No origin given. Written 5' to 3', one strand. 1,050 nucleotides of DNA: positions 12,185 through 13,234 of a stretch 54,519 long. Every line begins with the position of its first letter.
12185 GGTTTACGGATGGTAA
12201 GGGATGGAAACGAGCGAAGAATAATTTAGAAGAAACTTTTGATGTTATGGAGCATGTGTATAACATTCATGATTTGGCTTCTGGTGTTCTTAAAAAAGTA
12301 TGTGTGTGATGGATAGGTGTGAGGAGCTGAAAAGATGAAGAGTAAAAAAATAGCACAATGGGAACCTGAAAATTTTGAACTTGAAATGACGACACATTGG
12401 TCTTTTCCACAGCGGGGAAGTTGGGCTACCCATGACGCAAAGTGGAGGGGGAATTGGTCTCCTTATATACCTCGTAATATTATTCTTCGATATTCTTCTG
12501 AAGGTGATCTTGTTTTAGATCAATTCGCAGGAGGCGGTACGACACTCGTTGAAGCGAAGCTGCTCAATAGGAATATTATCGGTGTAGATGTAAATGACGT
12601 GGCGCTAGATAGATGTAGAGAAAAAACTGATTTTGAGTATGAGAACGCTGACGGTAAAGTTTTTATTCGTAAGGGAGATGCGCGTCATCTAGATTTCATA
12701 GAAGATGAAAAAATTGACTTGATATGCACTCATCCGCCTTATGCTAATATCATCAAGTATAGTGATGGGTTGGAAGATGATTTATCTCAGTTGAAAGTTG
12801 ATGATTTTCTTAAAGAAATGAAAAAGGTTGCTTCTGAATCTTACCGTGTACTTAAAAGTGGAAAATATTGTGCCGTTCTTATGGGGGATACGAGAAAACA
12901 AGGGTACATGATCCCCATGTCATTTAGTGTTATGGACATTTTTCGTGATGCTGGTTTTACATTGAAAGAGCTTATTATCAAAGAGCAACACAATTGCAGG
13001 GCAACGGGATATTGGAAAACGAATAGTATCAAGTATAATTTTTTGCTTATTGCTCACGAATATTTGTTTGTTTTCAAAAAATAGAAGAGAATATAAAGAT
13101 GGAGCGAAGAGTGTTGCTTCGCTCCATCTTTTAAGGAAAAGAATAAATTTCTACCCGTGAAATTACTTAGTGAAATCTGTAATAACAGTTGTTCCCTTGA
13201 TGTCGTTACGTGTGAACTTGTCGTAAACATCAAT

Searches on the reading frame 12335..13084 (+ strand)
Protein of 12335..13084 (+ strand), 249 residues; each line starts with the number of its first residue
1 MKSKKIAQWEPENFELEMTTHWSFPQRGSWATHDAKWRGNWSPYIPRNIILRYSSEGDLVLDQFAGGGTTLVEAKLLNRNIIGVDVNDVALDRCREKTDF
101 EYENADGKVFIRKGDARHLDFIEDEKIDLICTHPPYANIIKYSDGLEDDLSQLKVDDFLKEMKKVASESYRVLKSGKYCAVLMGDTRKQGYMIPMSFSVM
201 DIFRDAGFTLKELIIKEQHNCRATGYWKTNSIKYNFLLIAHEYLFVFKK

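Call 4: search_protein_families(library=pfam, proteins=[window:12335-13084:+])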
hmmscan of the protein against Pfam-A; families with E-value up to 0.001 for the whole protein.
window:12335-13084:+ (249 aa): 7 families
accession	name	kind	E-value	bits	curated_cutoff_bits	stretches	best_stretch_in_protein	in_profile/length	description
PF01555.25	N6_N4_Mtase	-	1.1e-24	88.1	26.7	2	11-90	133-215/221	DNA methylase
PF01170.24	UPF0020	-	1.5e-07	31.8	22.3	1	56-168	28-158/197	RMKL-like, methyltransferase domain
PF08241.18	Methyltransf_11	-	1.7e-06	29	21.2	0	66-132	6-66/95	Methyltransferase domain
PF13847.12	Methyltransf_31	-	2.5e-06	27.7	27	1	56-184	3-112/145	Methyltransferase domain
PF13649.12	Methyltransf_25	-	3e-06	28.3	27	1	60-132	1-70/97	Methyltransferase domain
PF03602.21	Cons_hypoth95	-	0.00022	21.4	24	1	55-171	40-154/182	Conserved hypothetical protein 95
PF09445.16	Methyltransf_15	-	0.00035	20.6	22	1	59-166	3-114/165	RNA cap guanine-N2 methyltransferase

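Call 37: search_protein_families(library=ncbifam, proteins=[window:12335-13084:+])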
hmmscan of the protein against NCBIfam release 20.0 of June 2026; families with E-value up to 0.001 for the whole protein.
window:12335-13084:+ (249 aa): 10 families
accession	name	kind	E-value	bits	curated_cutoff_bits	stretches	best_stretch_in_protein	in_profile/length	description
NF008572.0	PRK11524.1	equivalog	1.4e-12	47.3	292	2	106-191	12-93/294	adenine-specific DNA-methyltransferase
TIGR01177.1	TIGR01177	hypoth_equivalog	1.7e-11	44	316.55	1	55-167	181-285/330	TIGR01177 family methyltransferase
NF010253.0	PRK13699.1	subfamily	9.5e-08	32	244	0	120-193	14-82/226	DNA methyltransferase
NF050803.1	DnaMtaseCcrMCaul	equivalog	2.3e-06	26.7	830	1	48-97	197-246/350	adenine-specific DNA-methyltransferase CcrM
NF040721.1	Trm14_Arch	equivalog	3.5e-06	26.4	280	0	80-199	246-357/370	tRNA (guanine(6)-N2)-methyltransferase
TIGR03534.1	RF_mod_PrmC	equivalog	0.00021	20.8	199.1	1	62-189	94-225/253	peptide chain release factor N(5)-glutamine methyltransferase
TIGR01934.1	MenG_MenH_UbiE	subfamily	0.00026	20.4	158.35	0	56-143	39-123/223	ubiquinone/menaquinone biosynthesis methyltransferase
NF001244.0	PRK00216.1-5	equivalog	0.00039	19.8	216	0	55-131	47-123/236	bifunctional demethylmenaquinone methyltransferase/2-methoxy-6-polyprenyl-1,4-benzoquinol methylase UbiE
NF011529.0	PRK14968.1-3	equivalog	0.00041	19.8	162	1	55-148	33-119/198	putative methyltransferase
NF040539.1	AST_met_ArsM_2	exception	0.00047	20.1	240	0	40-131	38-133/262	putative arsinothricin biosynthesis methyltransferase ArsM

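Call 39: search_dna_similar(query=window:12335-13084:+, collection=plasmids, mode=protein, max_rows=15)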
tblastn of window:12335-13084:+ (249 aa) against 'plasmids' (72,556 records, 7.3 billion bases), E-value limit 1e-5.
Records with a match: 856; places in all: 858; records where one place covers at least 80% of the query: 835.
Best place of each record, by identity: 60-80% 1; <60% 855.
By first word of the organism name: Klebsiella 242; Escherichia 139; Salmonella 87; Citrobacter 55; Neisseria 52; Vibrio 51; Enterobacter 36; Providencia 34; Aeromonas 24; Shewanella 19; and 48 more.
By predicted mobility (MOB-suite, as given by PLSDB): conjugative 779; non-mobilizable 47; mobilizable 30.
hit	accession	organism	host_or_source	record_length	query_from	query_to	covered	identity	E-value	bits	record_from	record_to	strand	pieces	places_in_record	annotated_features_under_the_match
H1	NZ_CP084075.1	Fusobacterium vincentii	-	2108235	8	249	97%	75.6%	7e-126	400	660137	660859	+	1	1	none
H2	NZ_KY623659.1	Alcaligenes faecalis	Homo sapiens,wound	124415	7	249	98%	30.7%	1e-15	83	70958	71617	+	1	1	DNA adenine modification methylase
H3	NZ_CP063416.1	Parageobacillus thermoglucosidasius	soil,soil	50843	23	249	91%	31.8%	3e-14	79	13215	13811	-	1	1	DNA methyltransferase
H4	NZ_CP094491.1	Paenarthrobacter ureafaciens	soil,farmland soil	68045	32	248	87%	33.0%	9e-18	89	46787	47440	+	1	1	site-specific DNA-methyltransferase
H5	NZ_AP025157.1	Vibrio penaeicida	Penaeus japonicus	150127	11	249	96%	29.8%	9e-16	83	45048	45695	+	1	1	DNA adenine modification methylase | hypothetical protein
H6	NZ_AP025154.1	Vibrio penaeicida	Penaeus japonicus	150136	11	249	96%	29.8%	9e-16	83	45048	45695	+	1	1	DNA adenine modification methylase | hypothetical protein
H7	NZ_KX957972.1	Vibrio parahaemolyticus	shrimp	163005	19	249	93%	30.8%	1e-15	83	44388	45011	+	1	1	none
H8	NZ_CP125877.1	Vibrio harveyi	Vibriosis affected Asian seabass (Lates ...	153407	19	249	93%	30.8%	1e-15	83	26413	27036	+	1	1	DNA adenine modification methylase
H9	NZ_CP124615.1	Vibrio sp. YMD68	pure culture,sediment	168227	19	249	93%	30.8%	1e-15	83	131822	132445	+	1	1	DNA adenine modification methylase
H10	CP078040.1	Shewanella putrefaciens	Whole Organism,sink handle in ICU Room ...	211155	16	249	94%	30.0%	2e-13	77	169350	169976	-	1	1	DNA adenine modification methylase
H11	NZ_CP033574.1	Shewanella algae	Neophocaena phocaenoides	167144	18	249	93%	30.3%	7e-15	81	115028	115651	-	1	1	DNA adenine modification methylase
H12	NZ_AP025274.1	Pseudomonas alcaligenes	Homo sapiens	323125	23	249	91%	30.9%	6e-15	81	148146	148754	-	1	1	DNA adenine modification methylase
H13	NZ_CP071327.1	Photobacterium ganghwense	cell culture,Seashore sediment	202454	23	249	91%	30.9%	3e-12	73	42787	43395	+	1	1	DNA adenine modification methylase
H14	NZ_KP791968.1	Vibrio parahaemolyticus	-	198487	19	249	93%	30.4%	7e-15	81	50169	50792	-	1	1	restriction endonuclease subunit M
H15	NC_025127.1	Vibrio sp. 04Ya090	-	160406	19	249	93%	30.4%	7e-15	81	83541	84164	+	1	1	restriction endonuclease subunit M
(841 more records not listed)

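Call 40: get_annotated_region(hit=H1, flank=5000)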
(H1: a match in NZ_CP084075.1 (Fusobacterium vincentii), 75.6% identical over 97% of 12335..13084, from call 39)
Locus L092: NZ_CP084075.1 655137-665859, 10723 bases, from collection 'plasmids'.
description: Fusobacterium vincentii strain SB055 plasmid pSB055A, complete sequence
organism: Fusobacterium vincentii (NCBI taxid 155615)
taxonomy: Bacteria; Fusobacteriota; Fusobacteriia; Fusobacteriales; Fusobacteriaceae; Fusobacterium; Fusobacterium vincentii
host: -; source: -; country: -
typing (MOB-suite, as given by PLSDB): non-mobilizable
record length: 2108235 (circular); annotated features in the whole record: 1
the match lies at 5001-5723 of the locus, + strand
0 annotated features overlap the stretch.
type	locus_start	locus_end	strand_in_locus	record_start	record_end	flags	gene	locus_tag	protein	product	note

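Call 43: search_solved_structures(query=window:12335-13084:+, max_evalue=0.01, show_alignments=1)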
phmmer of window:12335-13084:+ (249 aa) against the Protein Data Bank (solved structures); distinct sequences matched with E-value up to 0.01: 10.
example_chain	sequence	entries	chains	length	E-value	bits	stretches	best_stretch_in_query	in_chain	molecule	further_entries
2zie_A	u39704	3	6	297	7.5e-10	42.1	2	47-107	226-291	Putative modification methylase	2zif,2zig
6zxw_G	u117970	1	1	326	6e-08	35.8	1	52-164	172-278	tRNA (Guanine(10)-N2)-dimethyltransferase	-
6zxv_A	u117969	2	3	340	6.5e-08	35.7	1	53-164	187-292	tRNA (Guanine(10)-N2)-dimethyltransferase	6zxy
8s9m_A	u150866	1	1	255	4.7e-07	32.9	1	48-88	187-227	DNA cytosine-N4 methyltransferase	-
8s9n_A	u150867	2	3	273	5.3e-07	32.7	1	48-88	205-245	DNA cytosine-N4 methyltransferase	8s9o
5e71_A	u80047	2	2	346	8.8e-06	28.7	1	57-150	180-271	N2, N2-dimethylguanosine tRNA methyltransferase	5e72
1g60_A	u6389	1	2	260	1.6e-05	27.9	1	48-89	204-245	Adenine-specific Methyltransferase MboIIA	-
6pbd_A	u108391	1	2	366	0.00015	24.7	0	45-92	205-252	Modification methylase CcrMI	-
5hek_A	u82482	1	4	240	0.00029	23.8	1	47-89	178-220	Adenine specific DNA methyltransferase (DpnA)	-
5hfj_A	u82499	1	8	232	0.00035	23.5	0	47-87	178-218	Adenine specific DNA methyltransferase (DpnA)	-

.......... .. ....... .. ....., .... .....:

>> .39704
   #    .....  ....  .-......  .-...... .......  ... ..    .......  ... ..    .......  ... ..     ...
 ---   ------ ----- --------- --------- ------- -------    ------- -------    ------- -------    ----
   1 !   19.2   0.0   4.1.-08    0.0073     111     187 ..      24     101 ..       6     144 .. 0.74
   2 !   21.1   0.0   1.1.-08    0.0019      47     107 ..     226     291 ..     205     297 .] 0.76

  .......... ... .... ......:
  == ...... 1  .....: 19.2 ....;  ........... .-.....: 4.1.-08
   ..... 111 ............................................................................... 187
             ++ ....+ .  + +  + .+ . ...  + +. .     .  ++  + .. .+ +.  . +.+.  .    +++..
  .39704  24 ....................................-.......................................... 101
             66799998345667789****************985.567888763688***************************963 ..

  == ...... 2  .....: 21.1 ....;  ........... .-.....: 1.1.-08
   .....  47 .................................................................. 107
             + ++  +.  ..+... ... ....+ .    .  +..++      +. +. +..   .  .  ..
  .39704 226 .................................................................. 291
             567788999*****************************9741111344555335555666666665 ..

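Call 46: find_encoding_contigs(protein=window:12335-13084:+, flank=3000, max_places=10)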
Protein window:12335-13084:+ (249 aa): 3 contigs read that carry it; 1 place shown.
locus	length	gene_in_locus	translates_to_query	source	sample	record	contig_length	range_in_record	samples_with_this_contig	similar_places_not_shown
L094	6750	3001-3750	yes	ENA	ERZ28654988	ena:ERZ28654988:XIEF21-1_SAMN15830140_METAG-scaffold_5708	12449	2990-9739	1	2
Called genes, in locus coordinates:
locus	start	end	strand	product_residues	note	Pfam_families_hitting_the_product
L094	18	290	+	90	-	PF04221:RelB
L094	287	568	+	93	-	PF15738:YafQ_toxin, PF05016:ParE_toxin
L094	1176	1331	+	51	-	PF02086:MethyltransfD12 (weak)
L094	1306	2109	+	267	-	PF02086:MethyltransfD12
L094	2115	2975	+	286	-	PF04556:DpnII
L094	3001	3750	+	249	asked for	PF01555:N6_N4_Mtase, PF01170:UPF0020 (weak), PF13847:Methyltransf_31 (weak), PF08241:Methyltransf_11 (faint), PF13649:Methyltransf_25 (faint), PF01555:N6_N4_Mtase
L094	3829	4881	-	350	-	PF08240:ADH_N, PF01262:AlaDh_PNT_C (weak), PF00107:ADH_zinc_N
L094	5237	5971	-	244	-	PF00106:adh_short, PF08659:KR, PF13561:adh_short_C2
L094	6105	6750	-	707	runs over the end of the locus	PF00501:AMP-binding, PF13193:AMP-binding_C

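Call 81: search_protein_families(library=pfam, max_evalue=0.01, proteins=[L092:4166-4984:+])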
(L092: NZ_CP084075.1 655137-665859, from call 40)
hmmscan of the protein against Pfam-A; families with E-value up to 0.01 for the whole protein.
L092:4166-4984:+ (272 aa): 3 families
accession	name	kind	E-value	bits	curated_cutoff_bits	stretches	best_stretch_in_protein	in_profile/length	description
PF04471.18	Mrr_cat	-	2.3e-21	76.5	21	1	26-141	6-113/115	Restriction endonuclease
PF22722.2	NA-iREase1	-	0.0023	18.3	27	0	29-139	1-104/106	NACHT-associated inactive Restriction Endonuclease 1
PF13156.12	Mrr_cat_2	-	0.0034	17.7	22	1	49-147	25-118/127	Restriction endonuclease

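Call 86: find_homologous_proteins(query=window:12335-13084:+, max_evalue=1e-20)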
Query window:12335-13084:+ (249 aa): 7824 proteins with E <= 1e-20 among 8000 candidates; the best 120 are listed.
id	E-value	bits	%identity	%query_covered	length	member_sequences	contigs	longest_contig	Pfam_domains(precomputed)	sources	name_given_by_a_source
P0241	5.4e-169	578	100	100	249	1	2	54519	PF13847.13,PF13649.13,PF01170.25,PF08241.19,PF01555.25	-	-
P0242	8.0e-146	502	84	100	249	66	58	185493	PF13847.13,PF01170.25,PF01555.25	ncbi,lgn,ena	-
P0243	4.0e-145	500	84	100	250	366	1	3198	PF13847.13,PF13649.13,PF01170.25,PF08241.19,PF01555.25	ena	-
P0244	5.4e-145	500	84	100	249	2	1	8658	PF13847.13,PF13649.13,PF01170.25,PF08241.19,PF01555.25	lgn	-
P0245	1.0e-144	499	84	100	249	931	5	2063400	PF13847.13,PF13649.13,PF01170.25,PF08241.19,PF01555.25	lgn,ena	-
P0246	4.1e-144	497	85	99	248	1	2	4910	PF13847.13,PF13649.13,PF01170.25,PF08241.19,PF01555.25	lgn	-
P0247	8.3e-144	496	84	99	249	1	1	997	PF13847.13,PF13649.13,PF01170.25,PF08241.19,PF01555.25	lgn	-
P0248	9.3e-144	496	84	100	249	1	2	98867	PF13847.13,PF13649.13,PF01170.25,PF08241.19,PF01555.25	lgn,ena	-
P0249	1.1e-143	495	83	100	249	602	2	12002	PF13847.13,PF13649.13,PF01170.25,PF08241.19,PF01555.25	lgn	-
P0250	1.3e-143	495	85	99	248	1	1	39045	PF13847.13,PF01170.25,PF08241.19,PF01555.25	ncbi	-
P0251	1.7e-143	495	83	100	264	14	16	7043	PF13847.13,PF13649.13,PF01170.25,PF08241.19,PF01555.25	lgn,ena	-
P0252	2.0e-143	495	84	99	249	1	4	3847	PF13847.13,PF13649.13,PF01170.25,PF08241.19,PF01555.25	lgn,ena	-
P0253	2.1e-143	494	84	99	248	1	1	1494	PF13847.13,PF03602.22,PF13649.13,PF01170.25,PF08241.19,PF01555.25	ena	-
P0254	4.4e-143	493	84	100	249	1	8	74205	PF13847.13,PF13649.13,PF01170.25,PF08241.19,PF01555.25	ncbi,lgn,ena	-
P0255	5.7e-143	493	84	99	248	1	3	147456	PF13847.13,PF13649.13,PF01170.25,PF08241.19,PF01555.25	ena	-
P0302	2.0e-141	488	81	98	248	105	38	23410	PF13847.13,PF13649.13,PF01170.25,PF08241.19,PF01555.25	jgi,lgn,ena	-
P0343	1.3e-140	485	81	99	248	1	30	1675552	PF13847.13,PF13649.13,PF01170.25,PF08241.19,PF01555.25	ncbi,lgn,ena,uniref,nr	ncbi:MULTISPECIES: TRM11 family methyltransferase [Peptoniphilus]|uniref:Methyltransferase n=1 Tax=P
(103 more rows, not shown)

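Call 87: find_encoding_contigs(protein=P0343, flank=4000, max_places=6)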
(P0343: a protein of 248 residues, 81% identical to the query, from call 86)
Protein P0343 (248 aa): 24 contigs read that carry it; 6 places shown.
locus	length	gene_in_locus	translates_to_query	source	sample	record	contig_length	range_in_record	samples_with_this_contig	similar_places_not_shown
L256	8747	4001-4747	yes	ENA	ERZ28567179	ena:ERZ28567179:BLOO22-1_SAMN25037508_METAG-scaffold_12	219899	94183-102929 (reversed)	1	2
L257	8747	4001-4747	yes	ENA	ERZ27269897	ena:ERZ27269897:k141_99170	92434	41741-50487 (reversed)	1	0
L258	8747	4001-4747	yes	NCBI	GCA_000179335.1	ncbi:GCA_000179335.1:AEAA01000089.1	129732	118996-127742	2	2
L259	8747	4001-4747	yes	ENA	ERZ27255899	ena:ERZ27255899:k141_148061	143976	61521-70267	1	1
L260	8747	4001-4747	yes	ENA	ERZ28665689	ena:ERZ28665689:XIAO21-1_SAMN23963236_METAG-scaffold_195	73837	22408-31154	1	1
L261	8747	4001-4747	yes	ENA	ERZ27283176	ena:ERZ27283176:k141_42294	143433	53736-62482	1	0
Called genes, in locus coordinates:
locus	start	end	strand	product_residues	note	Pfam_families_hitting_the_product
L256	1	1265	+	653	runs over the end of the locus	PF06480:FtsH_ext, PF06068:TIP49 (weak), PF00004:AAA, PF07728:AAA_5 (weak), PF17862:AAA_lid_3, PF01434:Peptidase_M41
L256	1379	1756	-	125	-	-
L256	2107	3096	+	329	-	PF02086:MethyltransfD12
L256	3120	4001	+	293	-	PF04556:DpnII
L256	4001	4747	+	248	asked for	PF01555:N6_N4_Mtase, PF01170:UPF0020, PF13847:Methyltransf_31 (weak), PF08241:Methyltransf_11 (faint), PF13649:Methyltransf_25 (faint), PF01555:N6_N4_Mtase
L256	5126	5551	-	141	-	PF01475:FUR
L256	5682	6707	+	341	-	PF01297:ZnuA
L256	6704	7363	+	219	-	PF02463:SMC_N (faint), PF00005:ABC_tran, PF13304:AAA_21 (faint)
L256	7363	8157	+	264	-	PF00950:ABC-3, PF01032:FecCD (weak)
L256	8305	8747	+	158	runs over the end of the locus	PF04073:tRNA_edit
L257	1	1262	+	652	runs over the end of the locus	PF06480:FtsH_ext, PF06068:TIP49 (weak), PF00004:AAA, PF07728:AAA_5 (weak), PF17862:AAA_lid_3, PF01434:Peptidase_M41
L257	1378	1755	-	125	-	-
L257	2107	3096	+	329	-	PF02086:MethyltransfD12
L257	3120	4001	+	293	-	PF04556:DpnII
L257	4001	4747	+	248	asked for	PF01555:N6_N4_Mtase, PF01170:UPF0020, PF13847:Methyltransf_31 (weak), PF08241:Methyltransf_11 (faint), PF13649:Methyltransf_25 (faint), PF01555:N6_N4_Mtase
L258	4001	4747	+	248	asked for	PF01555:N6_N4_Mtase, PF01170:UPF0020, PF13847:Methyltransf_31 (weak), PF08241:Methyltransf_11 (faint), PF13649:Methyltransf_25 (faint), PF01555:N6_N4_Mtase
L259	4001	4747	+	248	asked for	PF01555:N6_N4_Mtase, PF01170:UPF0020, PF13847:Methyltransf_31 (weak), PF08241:Methyltransf_11 (faint), PF13649:Methyltransf_25 (faint), PF01555:N6_N4_Mtase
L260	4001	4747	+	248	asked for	PF01555:N6_N4_Mtase, PF01170:UPF0020, PF13847:Methyltransf_31 (weak), PF08241:Methyltransf_11 (faint), PF13649:Methyltransf_25 (faint), PF01555:N6_N4_Mtase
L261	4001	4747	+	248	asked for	PF01555:N6_N4_Mtase, PF01170:UPF0020, PF13847:Methyltransf_31 (weak), PF08241:Methyltransf_11 (faint), PF13649:Methyltransf_25 (faint), PF01555:N6_N4_Mtase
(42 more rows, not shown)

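Call 88: find_encoding_contigs(protein=P0242, flank=4000, max_places=6)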
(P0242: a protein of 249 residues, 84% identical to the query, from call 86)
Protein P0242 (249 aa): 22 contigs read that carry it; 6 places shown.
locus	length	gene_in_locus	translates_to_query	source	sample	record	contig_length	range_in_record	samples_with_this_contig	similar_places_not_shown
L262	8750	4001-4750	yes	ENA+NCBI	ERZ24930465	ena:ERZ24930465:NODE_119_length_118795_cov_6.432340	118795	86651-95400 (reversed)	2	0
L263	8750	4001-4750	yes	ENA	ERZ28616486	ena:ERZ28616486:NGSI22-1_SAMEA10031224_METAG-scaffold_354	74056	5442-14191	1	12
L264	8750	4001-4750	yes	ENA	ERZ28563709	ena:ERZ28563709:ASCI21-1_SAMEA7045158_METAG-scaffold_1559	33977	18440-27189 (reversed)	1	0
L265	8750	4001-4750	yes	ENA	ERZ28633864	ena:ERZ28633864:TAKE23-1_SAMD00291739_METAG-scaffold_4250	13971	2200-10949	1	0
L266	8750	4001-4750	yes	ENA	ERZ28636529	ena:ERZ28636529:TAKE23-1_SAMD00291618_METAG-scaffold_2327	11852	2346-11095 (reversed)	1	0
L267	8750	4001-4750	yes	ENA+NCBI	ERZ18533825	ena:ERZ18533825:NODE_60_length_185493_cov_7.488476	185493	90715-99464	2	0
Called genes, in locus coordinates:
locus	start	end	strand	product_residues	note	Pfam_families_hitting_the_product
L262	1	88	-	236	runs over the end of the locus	PF00528:BPD_transp_1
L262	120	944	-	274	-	PF00497:SBP_bac_3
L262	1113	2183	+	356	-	PF02086:MethyltransfD12, PF21186:DUF6852 (faint)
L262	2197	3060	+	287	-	PF04556:DpnII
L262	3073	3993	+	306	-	PF18899:DUF5655 (weak)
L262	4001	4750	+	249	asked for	PF01555:N6_N4_Mtase, PF01170:UPF0020 (weak), PF13847:Methyltransf_31 (weak), PF01555:N6_N4_Mtase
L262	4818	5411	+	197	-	PF12464:Mac, PF00132:Hexapep, PF14602:Hexapep_2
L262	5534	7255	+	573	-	PF02878:PGM_PMM_I, PF02879:PGM_PMM_II, PF02880:PGM_PMM_III, PF00408:PGM_PMM_IV (weak)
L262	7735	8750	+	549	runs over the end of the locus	-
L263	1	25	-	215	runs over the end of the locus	PF00528:BPD_transp_1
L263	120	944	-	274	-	PF00497:SBP_bac_3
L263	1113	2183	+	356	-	PF02086:MethyltransfD12, PF21186:DUF6852 (faint)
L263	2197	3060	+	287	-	PF04556:DpnII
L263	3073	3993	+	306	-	PF18899:DUF5655 (weak)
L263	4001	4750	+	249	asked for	PF01555:N6_N4_Mtase, PF01170:UPF0020 (weak), PF13847:Methyltransf_31 (weak), PF01555:N6_N4_Mtase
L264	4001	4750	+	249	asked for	PF01555:N6_N4_Mtase, PF01170:UPF0020 (weak), PF13847:Methyltransf_31 (weak), PF01555:N6_N4_Mtase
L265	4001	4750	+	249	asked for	PF01555:N6_N4_Mtase, PF01170:UPF0020 (weak), PF13847:Methyltransf_31 (weak), PF01555:N6_N4_Mtase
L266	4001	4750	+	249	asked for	PF01555:N6_N4_Mtase, PF01170:UPF0020 (weak), PF13847:Methyltransf_31 (weak), PF01555:N6_N4_Mtase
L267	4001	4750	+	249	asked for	PF01555:N6_N4_Mtase, PF01170:UPF0020 (weak), PF13847:Methyltransf_31 (weak), PF01555:N6_N4_Mtase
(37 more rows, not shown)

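Call 89: find_encoding_contigs(protein=P0302, flank=4000, max_places=6)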
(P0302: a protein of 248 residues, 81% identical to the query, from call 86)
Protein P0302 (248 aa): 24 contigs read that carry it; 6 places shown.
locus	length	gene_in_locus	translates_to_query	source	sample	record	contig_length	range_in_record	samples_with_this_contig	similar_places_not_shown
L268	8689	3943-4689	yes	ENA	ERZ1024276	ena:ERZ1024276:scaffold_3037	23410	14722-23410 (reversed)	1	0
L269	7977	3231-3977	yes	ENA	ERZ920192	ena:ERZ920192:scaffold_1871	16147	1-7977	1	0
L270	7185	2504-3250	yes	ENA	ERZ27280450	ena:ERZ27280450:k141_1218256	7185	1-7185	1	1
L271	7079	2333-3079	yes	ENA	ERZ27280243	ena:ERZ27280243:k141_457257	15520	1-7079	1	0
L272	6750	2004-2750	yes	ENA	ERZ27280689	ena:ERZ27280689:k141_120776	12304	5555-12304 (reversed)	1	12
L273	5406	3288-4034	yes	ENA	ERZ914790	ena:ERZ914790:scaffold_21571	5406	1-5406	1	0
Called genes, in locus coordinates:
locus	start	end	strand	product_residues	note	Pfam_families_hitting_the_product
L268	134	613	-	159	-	PF21983:NikA-like, PF08681:TacA1 (faint), PF05713:MobC (weak)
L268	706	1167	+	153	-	PF21983:NikA-like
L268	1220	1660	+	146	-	PF26138:DUF8040 (weak), PF13613:HTH_Tnp_4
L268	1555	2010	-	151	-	-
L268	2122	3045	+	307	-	PF02086:MethyltransfD12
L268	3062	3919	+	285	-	PF04556:DpnII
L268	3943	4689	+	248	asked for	PF01555:N6_N4_Mtase, PF01170:UPF0020 (weak), PF13847:Methyltransf_31 (weak), PF08241:Methyltransf_11 (faint), PF13649:Methyltransf_25 (weak), PF01555:N6_N4_Mtase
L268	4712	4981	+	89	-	PF01381:HTH_3, PF12844:HTH_19 (weak), PF13443:HTH_26 (weak)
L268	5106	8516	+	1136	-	-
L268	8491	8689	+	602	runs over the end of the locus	-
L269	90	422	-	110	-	-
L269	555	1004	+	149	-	PF26138:DUF8040 (weak), PF13613:HTH_Tnp_4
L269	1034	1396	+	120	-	PF01609:DDE_Tnp_1, PF13359:DDE_Tnp_4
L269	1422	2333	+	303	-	PF02086:MethyltransfD12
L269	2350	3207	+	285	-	PF04556:DpnII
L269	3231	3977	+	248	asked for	PF01555:N6_N4_Mtase, PF01170:UPF0020 (weak), PF13847:Methyltransf_31 (weak), PF08241:Methyltransf_11 (faint), PF13649:Methyltransf_25 (weak), PF01555:N6_N4_Mtase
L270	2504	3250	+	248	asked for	PF01555:N6_N4_Mtase, PF01170:UPF0020 (weak), PF13847:Methyltransf_31 (weak), PF08241:Methyltransf_11 (faint), PF13649:Methyltransf_25 (weak), PF01555:N6_N4_Mtase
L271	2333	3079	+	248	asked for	PF01555:N6_N4_Mtase, PF01170:UPF0020 (weak), PF13847:Methyltransf_31 (weak), PF08241:Methyltransf_11 (faint), PF13649:Methyltransf_25 (weak), PF01555:N6_N4_Mtase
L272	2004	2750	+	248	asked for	PF01555:N6_N4_Mtase, PF01170:UPF0020 (weak), PF13847:Methyltransf_31 (weak), PF08241:Methyltransf_11 (faint), PF13649:Methyltransf_25 (weak), PF01555:N6_N4_Mtase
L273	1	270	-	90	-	?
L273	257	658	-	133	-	PF21983:NikA-like, PF08681:TacA1 (faint), PF05713:MobC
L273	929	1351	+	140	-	PF21983:NikA-like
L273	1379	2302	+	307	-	PF02086:MethyltransfD12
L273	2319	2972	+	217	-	PF04556:DpnII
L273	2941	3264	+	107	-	PF04556:DpnII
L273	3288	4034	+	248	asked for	PF01555:N6_N4_Mtase, PF01170:UPF0020 (weak), PF13847:Methyltransf_31 (weak), PF08241:Methyltransf_11 (faint), PF13649:Methyltransf_25 (weak), PF01555:N6_N4_Mtase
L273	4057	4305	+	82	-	PF01381:HTH_3 (weak)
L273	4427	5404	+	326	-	?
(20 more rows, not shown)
